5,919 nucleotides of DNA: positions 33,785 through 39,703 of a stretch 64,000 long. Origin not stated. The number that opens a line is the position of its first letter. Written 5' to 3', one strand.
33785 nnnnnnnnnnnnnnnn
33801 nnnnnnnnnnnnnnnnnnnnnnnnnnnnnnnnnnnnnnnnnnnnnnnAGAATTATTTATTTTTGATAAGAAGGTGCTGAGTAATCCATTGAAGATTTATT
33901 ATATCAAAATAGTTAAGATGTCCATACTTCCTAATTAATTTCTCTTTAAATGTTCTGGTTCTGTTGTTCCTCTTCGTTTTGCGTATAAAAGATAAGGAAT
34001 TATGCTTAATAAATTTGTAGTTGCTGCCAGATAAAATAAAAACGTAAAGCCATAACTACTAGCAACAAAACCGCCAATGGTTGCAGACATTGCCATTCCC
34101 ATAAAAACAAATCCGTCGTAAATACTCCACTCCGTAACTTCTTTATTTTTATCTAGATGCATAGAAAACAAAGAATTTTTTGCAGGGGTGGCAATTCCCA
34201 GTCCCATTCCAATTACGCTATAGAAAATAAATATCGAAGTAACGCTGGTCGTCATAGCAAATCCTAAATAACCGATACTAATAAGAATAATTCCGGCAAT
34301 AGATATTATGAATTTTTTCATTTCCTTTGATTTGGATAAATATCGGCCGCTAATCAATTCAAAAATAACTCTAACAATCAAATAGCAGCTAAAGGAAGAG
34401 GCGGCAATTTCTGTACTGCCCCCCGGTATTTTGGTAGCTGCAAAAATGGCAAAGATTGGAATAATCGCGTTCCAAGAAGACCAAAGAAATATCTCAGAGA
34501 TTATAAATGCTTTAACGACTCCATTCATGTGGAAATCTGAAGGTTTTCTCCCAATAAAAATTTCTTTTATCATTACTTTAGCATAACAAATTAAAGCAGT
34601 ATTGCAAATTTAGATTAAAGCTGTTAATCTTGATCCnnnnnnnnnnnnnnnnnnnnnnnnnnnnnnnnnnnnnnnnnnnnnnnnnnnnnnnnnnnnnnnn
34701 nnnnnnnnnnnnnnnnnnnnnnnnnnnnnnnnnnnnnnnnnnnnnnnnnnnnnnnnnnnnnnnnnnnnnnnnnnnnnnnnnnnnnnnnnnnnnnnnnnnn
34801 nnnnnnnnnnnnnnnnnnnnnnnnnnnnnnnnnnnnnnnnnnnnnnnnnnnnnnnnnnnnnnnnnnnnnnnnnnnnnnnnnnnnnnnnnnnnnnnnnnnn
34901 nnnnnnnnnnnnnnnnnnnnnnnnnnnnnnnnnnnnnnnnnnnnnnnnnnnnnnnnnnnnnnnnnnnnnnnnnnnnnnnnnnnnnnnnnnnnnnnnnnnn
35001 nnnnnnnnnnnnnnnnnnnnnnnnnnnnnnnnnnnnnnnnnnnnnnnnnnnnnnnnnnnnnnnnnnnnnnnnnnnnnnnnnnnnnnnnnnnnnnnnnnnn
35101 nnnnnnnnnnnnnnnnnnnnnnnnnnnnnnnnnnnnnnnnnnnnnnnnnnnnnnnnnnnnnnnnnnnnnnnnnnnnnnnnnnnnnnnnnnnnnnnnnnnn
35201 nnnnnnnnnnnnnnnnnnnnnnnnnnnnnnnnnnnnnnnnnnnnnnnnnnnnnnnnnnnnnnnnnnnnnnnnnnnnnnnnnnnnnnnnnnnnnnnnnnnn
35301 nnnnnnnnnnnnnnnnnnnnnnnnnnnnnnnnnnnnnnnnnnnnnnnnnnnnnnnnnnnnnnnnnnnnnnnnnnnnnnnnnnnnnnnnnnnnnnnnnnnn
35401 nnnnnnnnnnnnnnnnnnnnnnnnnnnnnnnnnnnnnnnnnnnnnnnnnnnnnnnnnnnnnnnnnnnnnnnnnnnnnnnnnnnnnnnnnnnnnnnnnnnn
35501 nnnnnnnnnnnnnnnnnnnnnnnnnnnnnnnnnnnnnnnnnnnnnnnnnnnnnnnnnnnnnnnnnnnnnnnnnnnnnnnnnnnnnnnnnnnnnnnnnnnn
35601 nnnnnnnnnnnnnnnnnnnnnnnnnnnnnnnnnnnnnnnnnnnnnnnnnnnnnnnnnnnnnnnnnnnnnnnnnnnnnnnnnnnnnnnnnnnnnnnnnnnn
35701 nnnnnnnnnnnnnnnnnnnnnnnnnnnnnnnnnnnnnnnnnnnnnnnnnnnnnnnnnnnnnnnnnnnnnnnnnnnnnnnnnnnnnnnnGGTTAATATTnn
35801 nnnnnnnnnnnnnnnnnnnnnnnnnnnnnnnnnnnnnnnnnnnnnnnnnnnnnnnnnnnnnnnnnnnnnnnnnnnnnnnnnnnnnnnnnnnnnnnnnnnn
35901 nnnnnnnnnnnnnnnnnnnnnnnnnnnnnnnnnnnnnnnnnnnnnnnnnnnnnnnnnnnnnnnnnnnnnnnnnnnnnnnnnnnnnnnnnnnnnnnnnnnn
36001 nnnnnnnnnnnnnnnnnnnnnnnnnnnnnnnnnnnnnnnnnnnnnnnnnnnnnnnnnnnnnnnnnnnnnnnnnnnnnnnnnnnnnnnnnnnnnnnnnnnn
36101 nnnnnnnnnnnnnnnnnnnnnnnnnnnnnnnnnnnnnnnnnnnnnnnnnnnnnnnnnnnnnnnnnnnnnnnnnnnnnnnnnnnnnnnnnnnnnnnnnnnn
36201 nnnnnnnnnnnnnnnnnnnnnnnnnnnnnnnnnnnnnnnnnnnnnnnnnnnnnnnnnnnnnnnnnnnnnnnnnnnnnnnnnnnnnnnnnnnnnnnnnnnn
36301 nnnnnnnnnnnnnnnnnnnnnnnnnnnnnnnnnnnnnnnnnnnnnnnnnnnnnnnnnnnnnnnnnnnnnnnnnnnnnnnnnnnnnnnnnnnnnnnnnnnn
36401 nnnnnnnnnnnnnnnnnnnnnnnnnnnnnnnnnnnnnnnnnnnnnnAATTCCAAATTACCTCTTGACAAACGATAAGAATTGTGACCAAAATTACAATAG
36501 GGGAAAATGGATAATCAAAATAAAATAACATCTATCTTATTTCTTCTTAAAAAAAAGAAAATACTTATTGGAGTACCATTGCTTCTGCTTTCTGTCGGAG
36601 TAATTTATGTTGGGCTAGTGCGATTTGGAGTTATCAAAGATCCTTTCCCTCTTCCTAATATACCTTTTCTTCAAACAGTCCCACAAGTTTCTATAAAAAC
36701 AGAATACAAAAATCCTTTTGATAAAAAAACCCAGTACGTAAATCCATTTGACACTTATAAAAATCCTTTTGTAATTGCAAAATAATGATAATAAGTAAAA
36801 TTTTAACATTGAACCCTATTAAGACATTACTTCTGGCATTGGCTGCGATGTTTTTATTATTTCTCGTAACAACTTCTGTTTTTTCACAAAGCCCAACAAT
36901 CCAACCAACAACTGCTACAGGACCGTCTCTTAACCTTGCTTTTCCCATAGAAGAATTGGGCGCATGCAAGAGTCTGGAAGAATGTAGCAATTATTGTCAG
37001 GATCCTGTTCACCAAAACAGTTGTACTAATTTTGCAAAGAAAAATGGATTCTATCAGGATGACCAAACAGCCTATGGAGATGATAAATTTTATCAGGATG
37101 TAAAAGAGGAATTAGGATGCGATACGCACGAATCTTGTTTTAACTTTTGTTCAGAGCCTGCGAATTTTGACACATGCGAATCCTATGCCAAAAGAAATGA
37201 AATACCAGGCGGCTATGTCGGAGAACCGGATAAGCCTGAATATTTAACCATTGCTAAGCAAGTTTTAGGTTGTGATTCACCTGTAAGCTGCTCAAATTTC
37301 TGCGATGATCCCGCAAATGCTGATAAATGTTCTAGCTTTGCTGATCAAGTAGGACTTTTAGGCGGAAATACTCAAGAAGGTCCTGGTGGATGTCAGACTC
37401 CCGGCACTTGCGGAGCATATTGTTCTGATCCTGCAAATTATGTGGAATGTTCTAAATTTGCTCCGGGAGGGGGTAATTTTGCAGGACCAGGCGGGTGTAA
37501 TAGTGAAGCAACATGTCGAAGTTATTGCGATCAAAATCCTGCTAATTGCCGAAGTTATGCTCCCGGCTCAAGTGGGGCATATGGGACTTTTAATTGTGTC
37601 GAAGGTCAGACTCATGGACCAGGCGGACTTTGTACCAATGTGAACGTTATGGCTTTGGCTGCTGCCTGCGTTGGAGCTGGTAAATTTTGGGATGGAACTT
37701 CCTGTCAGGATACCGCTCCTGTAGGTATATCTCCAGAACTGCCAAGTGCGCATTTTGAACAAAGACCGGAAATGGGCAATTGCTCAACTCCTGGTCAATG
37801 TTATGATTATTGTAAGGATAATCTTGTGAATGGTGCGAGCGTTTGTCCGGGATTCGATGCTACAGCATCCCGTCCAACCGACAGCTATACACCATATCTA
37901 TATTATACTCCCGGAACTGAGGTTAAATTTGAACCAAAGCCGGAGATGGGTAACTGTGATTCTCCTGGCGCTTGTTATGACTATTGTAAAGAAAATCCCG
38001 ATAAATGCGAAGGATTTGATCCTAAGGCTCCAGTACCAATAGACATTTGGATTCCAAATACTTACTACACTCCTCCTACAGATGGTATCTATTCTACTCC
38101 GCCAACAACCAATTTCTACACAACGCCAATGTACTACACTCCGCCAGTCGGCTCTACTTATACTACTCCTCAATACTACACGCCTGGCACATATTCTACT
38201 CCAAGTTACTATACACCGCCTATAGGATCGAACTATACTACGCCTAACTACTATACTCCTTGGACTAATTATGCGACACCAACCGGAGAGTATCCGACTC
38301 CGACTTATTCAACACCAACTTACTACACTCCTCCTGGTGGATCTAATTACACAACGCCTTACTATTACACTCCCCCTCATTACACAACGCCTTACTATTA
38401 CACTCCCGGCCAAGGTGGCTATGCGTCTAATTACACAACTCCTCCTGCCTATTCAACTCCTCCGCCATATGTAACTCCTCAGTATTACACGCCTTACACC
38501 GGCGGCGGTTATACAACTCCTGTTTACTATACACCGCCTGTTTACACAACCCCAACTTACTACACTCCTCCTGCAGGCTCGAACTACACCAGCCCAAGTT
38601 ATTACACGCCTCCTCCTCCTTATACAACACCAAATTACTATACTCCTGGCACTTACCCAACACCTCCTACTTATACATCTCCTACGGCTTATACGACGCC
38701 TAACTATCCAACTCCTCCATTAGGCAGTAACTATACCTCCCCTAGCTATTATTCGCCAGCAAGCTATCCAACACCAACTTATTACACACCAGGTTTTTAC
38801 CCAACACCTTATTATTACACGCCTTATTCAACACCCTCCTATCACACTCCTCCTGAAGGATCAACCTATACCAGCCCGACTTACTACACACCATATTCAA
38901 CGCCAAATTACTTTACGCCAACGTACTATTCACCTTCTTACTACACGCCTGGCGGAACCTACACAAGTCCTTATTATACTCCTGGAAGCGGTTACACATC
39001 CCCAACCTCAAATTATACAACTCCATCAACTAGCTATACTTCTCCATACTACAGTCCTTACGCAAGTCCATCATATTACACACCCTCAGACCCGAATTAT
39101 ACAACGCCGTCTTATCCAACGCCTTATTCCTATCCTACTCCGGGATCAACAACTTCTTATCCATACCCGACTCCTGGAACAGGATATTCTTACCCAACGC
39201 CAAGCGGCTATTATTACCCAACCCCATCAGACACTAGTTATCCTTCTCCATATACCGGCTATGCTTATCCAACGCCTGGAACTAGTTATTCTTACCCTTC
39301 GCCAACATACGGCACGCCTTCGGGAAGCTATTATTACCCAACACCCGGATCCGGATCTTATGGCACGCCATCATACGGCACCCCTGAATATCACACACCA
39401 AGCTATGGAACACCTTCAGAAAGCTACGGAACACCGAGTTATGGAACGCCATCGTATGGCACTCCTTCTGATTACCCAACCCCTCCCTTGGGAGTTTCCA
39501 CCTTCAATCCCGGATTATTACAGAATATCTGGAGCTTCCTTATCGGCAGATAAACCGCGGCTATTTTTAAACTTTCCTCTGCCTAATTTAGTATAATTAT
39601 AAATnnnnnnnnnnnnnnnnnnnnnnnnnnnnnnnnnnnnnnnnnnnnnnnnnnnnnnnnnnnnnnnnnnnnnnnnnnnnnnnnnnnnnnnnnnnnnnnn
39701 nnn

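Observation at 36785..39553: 922-aa secreted protein: seven 4-Cys modules plus about 500 aa of Tyr/Thr/Pro repeats with recurrent N-Y-T sequons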

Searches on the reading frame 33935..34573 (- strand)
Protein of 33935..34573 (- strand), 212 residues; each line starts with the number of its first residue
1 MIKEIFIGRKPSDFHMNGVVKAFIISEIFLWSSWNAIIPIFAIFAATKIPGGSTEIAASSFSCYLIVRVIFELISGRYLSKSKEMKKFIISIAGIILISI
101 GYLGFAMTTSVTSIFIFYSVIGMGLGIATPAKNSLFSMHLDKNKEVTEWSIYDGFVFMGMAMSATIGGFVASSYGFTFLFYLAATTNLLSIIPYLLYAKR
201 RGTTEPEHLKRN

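Call 4: search_protein_families(library=pfam, proteins=[window:33935-34573:-], max_evalue=1)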
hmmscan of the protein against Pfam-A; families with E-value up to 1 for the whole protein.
window:33935-34573:- (212 aa): 2 families
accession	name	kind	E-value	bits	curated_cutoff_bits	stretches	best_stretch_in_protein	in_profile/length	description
PF07690.21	MFS_1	-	3.2e-14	53.1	33.4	1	25-202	3-176/347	Major Facilitator Superfamily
PF17555.7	TssN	-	0.0021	18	30.3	1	65-197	8-140/274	Type VI secretion system, TssN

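Call 5: search_protein_families(library=ncbifam, proteins=[window:33935-34573:-], max_evalue=1)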
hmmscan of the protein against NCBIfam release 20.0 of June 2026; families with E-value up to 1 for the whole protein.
window:33935-34573:- (212 aa): 19 families
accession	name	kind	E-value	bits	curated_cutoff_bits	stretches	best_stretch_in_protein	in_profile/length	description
NF053757.1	BclibactTpBcbE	equivalog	1.8e-10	40.3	600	1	65-199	258-390/394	bacillibactin exporter BcbE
TIGR00880.1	2_A_01_02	superfamily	7.1e-09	35.9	131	1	86-192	26-132/141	multidrug resistance protein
TIGR00895.1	2A0115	subfamily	2.8e-08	33.1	418.55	1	90-189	84-183/398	aromatic acid/H+ symport family MFS transporter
NF047396.1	MFS_flip_LtaA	equivalog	9.3e-06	24.9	450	1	33-198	223-388/394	lipoteichoic acid biosynthesis MFS flippase LtaA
TIGR00881.1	2A0104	subfamily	1.1e-05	24.6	407.75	1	73-198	48-172/379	phosphoglycerate transporter protein PgtP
TIGR00894.1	2A0114euk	subfamily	1.8e-05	23.5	626.45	1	70-196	90-217/465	Na(+)-dependent inorganic phosphate cotransporter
NF053517.1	HbztTptrPcaK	equivalog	3.9e-05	22.8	770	1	62-197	61-193/437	4-hydroxybenzoate transporter PcaK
NF003477.0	PRK05122.1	subfamily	0.00038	19.2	374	1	59-205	258-398/404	MFS transporter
NF008650.1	PRK11646.1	equivalog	0.00052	19.1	469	1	91-168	277-350/400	multidrug efflux MFS transporter MdtH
TIGR00711.1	efflux_EmrB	subfamily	0.00098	18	230.2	1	62-201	44-180/485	DHA2 family efflux MFS transporter permease subunit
NF000025.1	MFS_efflux_tcmA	exception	0.0013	17.5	999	1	64-193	70-196/538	tetracenomycin C efflux MFS transporter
NF008586.0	PRK11551.1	equivalog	0.0019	17.3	410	1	90-192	82-184/406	3-(3-hydroxy-phenyl)propionate transporter MhpT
NF007372.0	PRK09874.1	equivalog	0.0094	15.1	571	1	90-197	86-192/408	multidrug efflux MFS transporter MdtG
NF000384.1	QacCGHJ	equivalog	0.028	14.7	160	1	63-129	4-71/107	QacCGHJ group quaternary ammonium compound efflux SMR transporter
TIGR03758.1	conj_TIGR03758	hypoth_equivalog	0.032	14.4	42.7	1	16-69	19-71/76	TIGR03758 family integrating conjugative element protein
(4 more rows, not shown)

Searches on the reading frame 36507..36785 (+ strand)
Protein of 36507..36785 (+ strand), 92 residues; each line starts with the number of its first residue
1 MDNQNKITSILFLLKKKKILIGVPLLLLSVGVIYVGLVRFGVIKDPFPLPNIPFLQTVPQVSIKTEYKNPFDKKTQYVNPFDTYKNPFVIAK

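Call 4: search_protein_families(library=pfam, proteins=[window:36507-36785:+], max_evalue=1)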
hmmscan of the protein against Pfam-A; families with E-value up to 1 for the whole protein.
window:36507-36785:+ (92 aa): 1 family
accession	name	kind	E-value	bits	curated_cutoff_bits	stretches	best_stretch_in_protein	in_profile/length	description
PF13129.11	DUF3953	-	0.028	14.6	22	1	15-38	18-41/41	Protein of unknown function (DUF3953)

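Call 5: search_protein_families(library=ncbifam, proteins=[window:36507-36785:+], max_evalue=1)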
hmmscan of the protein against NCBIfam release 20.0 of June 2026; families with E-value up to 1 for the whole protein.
window:36507-36785:+ (92 aa): 0 families

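Call 68: find_homologous_proteins(query=window:36507-36782:+, max_evalue=0.001)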
Query window:36507-36782:+ (92 aa): 178 proteins with E <= 0.001 among 180 candidates; the best 120 are listed.
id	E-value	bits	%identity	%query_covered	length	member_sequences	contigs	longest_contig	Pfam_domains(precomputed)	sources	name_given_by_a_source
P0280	4.7e-52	191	100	100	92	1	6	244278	-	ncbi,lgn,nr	ncbi:MAG: hypothetical protein HYW62_03835 [Candidatus Levybacteria bacterium]|nr:hypothetical prote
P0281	9.5e-42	158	73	100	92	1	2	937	-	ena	-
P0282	1.7e-41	158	82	100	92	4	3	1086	-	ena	-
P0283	2.3e-41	157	74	100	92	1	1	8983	-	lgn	-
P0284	6.1e-41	156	73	100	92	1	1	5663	-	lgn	-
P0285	6.9e-41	156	76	100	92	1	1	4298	-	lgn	-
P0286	1.0e-40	155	75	100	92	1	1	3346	-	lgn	-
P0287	1.3e-40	155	76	100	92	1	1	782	-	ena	-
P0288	1.4e-40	155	76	100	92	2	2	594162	-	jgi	-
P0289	1.4e-40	155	77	100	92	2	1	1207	-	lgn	-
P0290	2.9e-40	154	78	100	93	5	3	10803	-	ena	-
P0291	4.7e-40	153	78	100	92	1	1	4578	-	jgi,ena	-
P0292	1.2e-39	152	73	100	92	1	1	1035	-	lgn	-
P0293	1.2e-39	152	77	100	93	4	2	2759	-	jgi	-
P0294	4.1e-38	147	82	80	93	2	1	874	-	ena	-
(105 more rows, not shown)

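Call 70: find_encoding_contigs(protein=P0280, flank=6000, max_places=3)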
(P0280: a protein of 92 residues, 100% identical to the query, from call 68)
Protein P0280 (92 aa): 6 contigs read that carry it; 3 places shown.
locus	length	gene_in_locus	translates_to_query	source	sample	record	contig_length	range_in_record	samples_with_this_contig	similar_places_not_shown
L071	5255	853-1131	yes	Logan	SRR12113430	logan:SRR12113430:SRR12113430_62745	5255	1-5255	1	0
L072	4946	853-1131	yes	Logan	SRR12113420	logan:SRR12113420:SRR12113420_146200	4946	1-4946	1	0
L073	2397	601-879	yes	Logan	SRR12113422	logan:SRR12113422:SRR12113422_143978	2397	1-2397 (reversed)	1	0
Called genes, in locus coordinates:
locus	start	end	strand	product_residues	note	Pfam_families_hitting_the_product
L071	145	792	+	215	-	PF13545:HTH_Crp_2, PF00325:Crp (weak)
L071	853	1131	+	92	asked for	-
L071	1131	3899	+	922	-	-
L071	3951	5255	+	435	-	?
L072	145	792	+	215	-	PF13545:HTH_Crp_2, PF00325:Crp (weak)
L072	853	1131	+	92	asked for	-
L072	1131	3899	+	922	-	-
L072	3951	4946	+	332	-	?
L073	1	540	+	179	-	?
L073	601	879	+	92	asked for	-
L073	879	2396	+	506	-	?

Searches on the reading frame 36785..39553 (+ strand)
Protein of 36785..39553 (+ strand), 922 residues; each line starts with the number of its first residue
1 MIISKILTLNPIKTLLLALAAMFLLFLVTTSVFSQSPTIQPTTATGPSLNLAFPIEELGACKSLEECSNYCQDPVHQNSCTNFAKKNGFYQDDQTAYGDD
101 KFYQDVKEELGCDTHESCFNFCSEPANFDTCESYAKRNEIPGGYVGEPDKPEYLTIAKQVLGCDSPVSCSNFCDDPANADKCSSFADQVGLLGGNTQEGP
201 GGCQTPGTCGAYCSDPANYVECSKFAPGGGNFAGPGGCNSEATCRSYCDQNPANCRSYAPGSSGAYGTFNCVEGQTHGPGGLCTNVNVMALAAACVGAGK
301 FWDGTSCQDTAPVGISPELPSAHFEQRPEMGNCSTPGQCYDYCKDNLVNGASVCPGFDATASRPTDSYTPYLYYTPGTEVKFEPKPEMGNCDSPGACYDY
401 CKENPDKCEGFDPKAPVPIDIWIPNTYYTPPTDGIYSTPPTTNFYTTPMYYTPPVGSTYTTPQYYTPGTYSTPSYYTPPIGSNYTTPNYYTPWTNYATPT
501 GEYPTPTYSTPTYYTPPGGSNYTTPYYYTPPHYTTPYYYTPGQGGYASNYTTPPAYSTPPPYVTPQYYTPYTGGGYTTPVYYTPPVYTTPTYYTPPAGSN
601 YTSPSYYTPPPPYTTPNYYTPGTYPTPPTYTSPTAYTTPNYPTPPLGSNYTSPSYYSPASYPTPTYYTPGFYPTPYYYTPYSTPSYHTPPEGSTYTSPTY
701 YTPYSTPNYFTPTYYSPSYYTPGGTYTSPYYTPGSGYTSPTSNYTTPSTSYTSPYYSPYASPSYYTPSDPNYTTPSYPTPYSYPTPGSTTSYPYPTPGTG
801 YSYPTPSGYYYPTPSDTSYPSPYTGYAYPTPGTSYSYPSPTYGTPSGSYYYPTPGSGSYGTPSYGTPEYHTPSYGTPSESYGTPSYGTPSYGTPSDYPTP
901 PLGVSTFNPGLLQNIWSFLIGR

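Call 4: search_protein_families(library=pfam, proteins=[window:36785-39553:+], max_evalue=1)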
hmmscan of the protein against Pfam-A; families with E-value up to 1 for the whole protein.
window:36785-39553:+ (922 aa): 0 families

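Call 5: search_protein_families(library=ncbifam, proteins=[window:36785-39553:+], max_evalue=1)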
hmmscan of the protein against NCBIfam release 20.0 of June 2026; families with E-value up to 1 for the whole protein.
window:36785-39553:+ (922 aa): 1 family
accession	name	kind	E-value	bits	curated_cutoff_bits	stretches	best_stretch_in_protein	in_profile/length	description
NF009227.0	PRK12577.1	equivalog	0.14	10.8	349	1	322-363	136-184/330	succinate dehydrogenase/fumarate reductase iron-sulfur subunit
